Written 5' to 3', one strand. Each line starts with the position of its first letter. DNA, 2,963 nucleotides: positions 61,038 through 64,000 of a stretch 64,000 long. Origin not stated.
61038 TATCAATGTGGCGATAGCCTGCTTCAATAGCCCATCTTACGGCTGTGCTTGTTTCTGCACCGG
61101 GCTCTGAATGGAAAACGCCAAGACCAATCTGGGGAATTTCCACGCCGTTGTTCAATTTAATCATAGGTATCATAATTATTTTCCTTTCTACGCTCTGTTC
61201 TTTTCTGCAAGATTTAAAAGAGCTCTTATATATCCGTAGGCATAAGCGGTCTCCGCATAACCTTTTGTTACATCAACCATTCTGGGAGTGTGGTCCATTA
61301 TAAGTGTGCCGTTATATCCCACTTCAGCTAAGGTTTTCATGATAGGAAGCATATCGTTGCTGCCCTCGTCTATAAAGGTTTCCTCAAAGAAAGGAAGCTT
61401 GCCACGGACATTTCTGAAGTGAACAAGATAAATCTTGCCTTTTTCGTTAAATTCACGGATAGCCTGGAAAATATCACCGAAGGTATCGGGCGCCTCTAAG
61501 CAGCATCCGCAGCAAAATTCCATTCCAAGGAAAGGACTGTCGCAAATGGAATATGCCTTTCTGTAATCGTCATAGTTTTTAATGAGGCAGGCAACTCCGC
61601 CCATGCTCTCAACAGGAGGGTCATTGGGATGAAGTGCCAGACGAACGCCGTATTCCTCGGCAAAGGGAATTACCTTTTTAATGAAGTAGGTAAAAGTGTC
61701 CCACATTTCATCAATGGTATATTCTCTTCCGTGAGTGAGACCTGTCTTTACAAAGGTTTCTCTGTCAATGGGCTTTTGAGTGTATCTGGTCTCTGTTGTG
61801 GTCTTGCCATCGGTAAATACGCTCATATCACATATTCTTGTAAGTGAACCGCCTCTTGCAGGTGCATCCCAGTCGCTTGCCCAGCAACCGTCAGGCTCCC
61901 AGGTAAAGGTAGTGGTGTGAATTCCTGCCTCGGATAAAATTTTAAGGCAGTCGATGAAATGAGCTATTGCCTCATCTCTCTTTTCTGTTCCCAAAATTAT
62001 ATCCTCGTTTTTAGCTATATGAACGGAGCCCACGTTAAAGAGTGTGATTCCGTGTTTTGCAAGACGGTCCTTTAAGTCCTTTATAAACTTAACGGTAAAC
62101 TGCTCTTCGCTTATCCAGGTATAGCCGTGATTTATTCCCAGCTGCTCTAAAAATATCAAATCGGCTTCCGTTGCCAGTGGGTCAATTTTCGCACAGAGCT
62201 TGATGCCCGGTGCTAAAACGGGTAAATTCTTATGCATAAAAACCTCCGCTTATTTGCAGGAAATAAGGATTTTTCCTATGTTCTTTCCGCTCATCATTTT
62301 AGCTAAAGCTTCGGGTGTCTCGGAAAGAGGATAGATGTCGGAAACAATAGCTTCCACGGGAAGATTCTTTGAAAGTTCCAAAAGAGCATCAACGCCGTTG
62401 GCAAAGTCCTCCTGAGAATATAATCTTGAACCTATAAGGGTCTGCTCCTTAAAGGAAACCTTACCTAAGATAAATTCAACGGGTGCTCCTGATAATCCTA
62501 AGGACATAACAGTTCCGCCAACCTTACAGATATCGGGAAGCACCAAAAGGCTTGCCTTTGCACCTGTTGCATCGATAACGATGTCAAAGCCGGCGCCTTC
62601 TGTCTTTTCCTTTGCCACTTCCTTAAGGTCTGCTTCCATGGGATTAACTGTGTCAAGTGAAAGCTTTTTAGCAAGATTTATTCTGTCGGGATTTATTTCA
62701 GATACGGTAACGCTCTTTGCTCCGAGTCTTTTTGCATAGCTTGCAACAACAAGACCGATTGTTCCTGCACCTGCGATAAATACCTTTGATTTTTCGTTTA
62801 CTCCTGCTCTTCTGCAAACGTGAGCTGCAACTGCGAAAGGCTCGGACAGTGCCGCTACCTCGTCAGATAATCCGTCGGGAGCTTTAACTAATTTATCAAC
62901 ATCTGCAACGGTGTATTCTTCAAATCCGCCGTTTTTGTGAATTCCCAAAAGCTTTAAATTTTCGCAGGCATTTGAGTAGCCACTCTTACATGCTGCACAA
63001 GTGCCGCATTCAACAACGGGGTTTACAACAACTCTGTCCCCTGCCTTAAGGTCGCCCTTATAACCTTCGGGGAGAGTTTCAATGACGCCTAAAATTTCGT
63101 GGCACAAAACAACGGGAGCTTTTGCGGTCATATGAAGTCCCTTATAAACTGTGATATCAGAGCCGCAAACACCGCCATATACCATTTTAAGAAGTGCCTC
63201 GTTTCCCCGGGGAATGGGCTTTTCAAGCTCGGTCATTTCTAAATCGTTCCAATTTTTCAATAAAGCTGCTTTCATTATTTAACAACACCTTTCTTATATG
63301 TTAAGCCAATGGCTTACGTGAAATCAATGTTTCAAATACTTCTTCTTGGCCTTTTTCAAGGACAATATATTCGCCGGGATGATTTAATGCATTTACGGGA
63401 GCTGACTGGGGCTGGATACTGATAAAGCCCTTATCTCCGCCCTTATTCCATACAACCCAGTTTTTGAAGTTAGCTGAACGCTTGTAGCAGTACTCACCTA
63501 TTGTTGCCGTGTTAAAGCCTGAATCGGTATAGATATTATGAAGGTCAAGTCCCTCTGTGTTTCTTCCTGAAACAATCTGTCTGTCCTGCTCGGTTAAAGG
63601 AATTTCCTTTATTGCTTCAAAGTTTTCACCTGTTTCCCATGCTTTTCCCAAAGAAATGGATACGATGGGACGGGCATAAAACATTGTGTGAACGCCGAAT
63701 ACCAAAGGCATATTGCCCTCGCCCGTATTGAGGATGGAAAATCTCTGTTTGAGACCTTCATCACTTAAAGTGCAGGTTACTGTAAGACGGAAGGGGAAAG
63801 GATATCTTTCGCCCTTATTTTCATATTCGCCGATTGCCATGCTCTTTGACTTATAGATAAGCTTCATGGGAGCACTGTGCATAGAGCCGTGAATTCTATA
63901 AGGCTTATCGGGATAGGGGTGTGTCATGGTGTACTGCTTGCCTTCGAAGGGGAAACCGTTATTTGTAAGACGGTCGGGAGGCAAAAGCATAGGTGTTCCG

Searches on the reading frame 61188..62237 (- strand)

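Call 33: search_protein_families(library=pfam, proteins=[window:61188-62237:-], max_evalue=0.001)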
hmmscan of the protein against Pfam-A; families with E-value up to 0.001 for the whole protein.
window:61188-62237:- (349 aa): 2 families
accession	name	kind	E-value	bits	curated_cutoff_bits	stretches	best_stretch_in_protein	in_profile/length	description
PF03786.19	UxuA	-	4.3e-46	157.8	23.7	1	40-335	35-339/352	D-mannonate dehydratase (UxuA)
PF01261.30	AP_endonuc_2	-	1.3e-12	48.4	31.1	1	173-317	95-230/249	Xylose isomerase-like TIM barrel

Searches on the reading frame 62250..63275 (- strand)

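Call 33: search_protein_families(library=pfam, proteins=[window:62250-63275:-], max_evalue=0.001)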
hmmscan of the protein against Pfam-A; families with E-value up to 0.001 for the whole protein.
window:62250-63275:- (341 aa): 6 families
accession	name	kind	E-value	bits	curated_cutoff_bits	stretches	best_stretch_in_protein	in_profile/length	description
PF08240.17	ADH_N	-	1.6e-26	93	23.5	1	25-134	3-104/104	Alcohol dehydrogenase GroES-like domain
PF00107.32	ADH_zinc_N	-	2.1e-24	86.4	31.8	1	173-298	2-127/129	Zinc-binding dehydrogenase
PF13602.12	ADH_zinc_N_2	-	2.3e-11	45.2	27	1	219-338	13-134/134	Zinc-binding dehydrogenase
PF16912.11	Glu_dehyd_C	-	2.7e-09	37.2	34.9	1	156-325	25-199/211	Glucose dehydrogenase C-terminus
PF01262.27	AlaDh_PNT_C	-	2.4e-07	30.8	23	1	157-246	21-112/214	Alanine dehydrogenase/PNT, C-terminal domain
PF07992.20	Pyr_redox_2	-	0.00048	20.1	26.1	0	160-196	142-175/291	Pyridine nucleotide-disulphide oxidoreductase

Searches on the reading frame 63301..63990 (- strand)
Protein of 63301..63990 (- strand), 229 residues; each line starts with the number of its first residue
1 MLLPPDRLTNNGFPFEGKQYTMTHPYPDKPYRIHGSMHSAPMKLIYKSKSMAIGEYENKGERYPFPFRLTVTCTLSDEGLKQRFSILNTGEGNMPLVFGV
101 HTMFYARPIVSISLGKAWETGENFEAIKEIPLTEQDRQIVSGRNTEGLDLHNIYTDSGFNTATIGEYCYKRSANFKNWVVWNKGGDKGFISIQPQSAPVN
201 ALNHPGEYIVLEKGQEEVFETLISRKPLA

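Call 33: search_protein_families(library=pfam, proteins=[window:63301-63990:-], max_evalue=0.001)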
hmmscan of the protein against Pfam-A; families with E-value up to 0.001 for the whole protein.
window:63301-63990:- (229 aa): 1 family
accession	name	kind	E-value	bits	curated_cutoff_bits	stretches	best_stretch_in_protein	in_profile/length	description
PF01263.26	Aldose_epim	-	6e-14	52.6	27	1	5-223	59-298/299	Aldose 1-epimerase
